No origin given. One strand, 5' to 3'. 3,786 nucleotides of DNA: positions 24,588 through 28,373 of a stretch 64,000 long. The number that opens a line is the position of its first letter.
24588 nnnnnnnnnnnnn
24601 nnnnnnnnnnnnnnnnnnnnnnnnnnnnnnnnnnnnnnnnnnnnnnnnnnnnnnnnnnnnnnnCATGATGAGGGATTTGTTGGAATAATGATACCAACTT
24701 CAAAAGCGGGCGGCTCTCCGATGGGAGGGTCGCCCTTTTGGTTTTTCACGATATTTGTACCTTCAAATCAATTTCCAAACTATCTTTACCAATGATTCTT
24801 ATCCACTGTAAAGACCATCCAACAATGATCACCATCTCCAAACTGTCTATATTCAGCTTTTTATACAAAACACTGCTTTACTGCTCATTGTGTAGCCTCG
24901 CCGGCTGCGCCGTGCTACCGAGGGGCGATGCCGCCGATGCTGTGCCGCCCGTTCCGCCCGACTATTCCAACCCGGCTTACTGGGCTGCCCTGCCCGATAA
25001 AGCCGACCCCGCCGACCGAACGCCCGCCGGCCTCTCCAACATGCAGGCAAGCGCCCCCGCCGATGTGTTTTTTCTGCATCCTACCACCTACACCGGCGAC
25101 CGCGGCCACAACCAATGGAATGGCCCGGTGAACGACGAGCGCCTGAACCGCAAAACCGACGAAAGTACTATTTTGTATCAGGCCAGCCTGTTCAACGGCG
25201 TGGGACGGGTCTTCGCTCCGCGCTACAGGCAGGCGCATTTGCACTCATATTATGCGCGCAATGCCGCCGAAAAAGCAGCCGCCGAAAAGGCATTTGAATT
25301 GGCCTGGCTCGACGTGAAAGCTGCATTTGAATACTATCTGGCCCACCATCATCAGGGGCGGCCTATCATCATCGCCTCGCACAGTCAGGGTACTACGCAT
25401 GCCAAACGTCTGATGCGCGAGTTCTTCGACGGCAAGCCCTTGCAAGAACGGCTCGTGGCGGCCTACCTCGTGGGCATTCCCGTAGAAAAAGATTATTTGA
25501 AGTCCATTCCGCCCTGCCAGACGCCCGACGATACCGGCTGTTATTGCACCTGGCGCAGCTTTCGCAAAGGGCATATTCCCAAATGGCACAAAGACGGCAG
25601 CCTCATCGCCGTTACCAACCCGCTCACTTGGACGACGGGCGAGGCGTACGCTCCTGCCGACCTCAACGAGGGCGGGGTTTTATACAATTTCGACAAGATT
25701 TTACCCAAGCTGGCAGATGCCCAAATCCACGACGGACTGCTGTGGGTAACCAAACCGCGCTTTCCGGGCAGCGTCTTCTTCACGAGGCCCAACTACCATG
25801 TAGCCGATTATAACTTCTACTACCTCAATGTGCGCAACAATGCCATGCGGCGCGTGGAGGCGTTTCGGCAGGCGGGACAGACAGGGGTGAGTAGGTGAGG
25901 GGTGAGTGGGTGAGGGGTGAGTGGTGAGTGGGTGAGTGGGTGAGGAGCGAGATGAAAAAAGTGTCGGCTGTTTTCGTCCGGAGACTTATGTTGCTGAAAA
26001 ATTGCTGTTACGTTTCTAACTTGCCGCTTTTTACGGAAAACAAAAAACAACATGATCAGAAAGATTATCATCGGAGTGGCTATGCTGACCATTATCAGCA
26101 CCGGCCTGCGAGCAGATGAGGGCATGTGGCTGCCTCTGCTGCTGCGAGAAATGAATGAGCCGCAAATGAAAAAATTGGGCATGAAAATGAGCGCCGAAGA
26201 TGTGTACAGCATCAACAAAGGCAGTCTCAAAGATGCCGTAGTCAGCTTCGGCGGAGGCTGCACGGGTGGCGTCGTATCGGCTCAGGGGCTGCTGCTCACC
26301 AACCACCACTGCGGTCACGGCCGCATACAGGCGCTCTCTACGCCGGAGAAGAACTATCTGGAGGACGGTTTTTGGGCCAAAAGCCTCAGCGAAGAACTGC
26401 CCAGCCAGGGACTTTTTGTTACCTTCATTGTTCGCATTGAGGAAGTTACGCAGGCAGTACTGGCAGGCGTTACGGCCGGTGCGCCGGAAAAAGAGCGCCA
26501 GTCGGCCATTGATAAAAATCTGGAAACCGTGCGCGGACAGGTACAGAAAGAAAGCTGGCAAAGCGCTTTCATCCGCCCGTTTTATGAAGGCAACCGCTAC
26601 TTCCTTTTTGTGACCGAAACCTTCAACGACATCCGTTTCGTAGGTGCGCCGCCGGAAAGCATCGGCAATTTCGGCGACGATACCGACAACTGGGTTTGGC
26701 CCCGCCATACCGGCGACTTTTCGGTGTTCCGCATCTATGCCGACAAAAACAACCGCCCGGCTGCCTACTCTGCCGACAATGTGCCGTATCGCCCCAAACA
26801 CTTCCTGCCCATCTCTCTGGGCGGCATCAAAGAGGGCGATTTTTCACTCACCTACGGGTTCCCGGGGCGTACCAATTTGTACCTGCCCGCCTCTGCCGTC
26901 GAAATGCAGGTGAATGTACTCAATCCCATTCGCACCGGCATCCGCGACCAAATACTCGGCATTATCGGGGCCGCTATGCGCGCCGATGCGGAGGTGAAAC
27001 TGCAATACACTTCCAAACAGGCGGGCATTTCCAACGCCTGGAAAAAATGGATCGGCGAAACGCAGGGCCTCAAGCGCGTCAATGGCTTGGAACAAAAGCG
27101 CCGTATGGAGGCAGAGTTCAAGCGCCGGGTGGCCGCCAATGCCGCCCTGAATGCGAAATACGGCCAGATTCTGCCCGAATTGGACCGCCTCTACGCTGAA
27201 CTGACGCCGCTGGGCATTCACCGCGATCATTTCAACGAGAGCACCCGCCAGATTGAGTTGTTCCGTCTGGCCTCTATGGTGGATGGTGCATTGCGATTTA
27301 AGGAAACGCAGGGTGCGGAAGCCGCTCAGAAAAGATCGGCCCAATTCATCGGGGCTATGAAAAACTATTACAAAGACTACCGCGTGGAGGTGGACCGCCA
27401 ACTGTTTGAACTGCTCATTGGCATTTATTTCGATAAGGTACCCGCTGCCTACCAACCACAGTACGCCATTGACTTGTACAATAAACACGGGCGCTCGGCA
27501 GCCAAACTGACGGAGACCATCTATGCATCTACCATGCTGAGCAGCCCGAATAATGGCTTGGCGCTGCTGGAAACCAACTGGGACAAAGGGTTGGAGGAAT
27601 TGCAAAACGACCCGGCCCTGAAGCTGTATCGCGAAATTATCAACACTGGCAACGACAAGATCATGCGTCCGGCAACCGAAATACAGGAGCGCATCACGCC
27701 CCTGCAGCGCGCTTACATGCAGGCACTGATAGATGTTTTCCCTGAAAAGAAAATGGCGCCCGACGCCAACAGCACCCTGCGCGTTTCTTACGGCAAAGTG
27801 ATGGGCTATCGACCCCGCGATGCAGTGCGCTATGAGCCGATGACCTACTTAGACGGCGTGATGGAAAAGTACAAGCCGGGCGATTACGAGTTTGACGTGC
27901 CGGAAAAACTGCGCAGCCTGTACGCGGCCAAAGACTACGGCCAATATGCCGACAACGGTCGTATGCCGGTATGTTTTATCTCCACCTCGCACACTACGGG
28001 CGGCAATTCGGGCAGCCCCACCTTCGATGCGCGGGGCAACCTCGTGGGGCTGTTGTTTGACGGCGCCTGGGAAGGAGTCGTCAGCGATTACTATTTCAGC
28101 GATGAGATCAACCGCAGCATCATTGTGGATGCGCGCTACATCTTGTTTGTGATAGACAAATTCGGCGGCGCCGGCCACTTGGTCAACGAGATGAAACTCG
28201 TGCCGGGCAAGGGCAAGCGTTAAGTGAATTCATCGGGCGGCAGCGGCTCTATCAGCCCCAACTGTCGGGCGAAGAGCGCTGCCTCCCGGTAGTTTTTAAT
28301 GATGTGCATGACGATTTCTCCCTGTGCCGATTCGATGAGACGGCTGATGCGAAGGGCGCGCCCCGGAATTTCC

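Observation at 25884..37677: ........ octamer microsatellite at the 3' ends of three unrelated genes; the repeat donates the stop codon and is G-quadruplex-capable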

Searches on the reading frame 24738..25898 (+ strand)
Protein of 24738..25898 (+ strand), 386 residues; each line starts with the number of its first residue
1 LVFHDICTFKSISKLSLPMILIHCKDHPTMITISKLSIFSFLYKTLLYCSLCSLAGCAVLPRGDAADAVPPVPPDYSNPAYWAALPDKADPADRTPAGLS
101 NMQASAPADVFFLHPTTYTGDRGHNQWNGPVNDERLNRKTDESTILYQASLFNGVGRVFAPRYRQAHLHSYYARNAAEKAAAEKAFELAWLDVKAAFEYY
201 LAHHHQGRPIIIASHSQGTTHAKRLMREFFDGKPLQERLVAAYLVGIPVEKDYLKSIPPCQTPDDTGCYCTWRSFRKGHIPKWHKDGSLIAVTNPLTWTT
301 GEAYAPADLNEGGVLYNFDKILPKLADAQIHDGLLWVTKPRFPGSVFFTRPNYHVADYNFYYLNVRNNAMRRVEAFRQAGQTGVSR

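Call 8: search_protein_families(library=pfam, proteins=[window:24738-25898:+])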
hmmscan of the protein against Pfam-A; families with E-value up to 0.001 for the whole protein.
window:24738-25898:+ (386 aa): 1 family
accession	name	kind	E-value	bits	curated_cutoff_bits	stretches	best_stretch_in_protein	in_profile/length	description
PF11288.14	DUF3089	-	9.8e-61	205.3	23.4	1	108-300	1-206/207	Protein of unknown function (DUF3089)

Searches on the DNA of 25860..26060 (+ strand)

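Call 60: search_dna_similar(query=window:25860-26060:+, collection=plasmids, mode=distant, max_rows=10)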
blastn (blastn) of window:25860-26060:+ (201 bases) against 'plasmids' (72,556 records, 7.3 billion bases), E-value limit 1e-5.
No match.
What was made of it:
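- Tried and rejected: No match, but the low-complexity filter makes this uninformative (call 60).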

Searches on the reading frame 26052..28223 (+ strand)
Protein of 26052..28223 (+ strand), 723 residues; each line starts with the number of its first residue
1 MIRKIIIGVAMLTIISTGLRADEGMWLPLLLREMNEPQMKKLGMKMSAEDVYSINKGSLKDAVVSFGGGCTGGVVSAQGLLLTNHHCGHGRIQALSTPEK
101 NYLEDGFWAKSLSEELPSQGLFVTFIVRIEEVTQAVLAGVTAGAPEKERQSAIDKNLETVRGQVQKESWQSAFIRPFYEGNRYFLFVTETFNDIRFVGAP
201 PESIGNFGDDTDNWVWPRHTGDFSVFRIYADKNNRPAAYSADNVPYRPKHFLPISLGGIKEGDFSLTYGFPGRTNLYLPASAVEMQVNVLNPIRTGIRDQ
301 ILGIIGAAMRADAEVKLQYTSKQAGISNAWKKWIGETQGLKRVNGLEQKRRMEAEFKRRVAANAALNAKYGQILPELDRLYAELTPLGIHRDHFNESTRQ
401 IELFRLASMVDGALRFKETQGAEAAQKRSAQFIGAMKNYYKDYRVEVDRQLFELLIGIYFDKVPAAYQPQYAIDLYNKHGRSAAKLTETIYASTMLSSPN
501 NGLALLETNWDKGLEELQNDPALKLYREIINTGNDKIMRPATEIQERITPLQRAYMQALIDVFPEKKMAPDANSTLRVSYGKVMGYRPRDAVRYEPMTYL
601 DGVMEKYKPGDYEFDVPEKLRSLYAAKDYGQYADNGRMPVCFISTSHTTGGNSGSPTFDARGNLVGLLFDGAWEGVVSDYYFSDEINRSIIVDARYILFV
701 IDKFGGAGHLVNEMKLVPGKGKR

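Call 8: search_protein_families(library=pfam, proteins=[window:26052-28223:+])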
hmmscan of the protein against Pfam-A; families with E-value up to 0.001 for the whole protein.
window:26052-28223:+ (723 aa): 2 families
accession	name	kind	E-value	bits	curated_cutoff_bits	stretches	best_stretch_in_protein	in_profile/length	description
PF10459.15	Peptidase_S46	-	2.6e-230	767.2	22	1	21-715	1-697/698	Peptidase S46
PF13365.12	Trypsin_2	-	3.5e-07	31.5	27.6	0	642-667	118-144/144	Trypsin-like peptidase domain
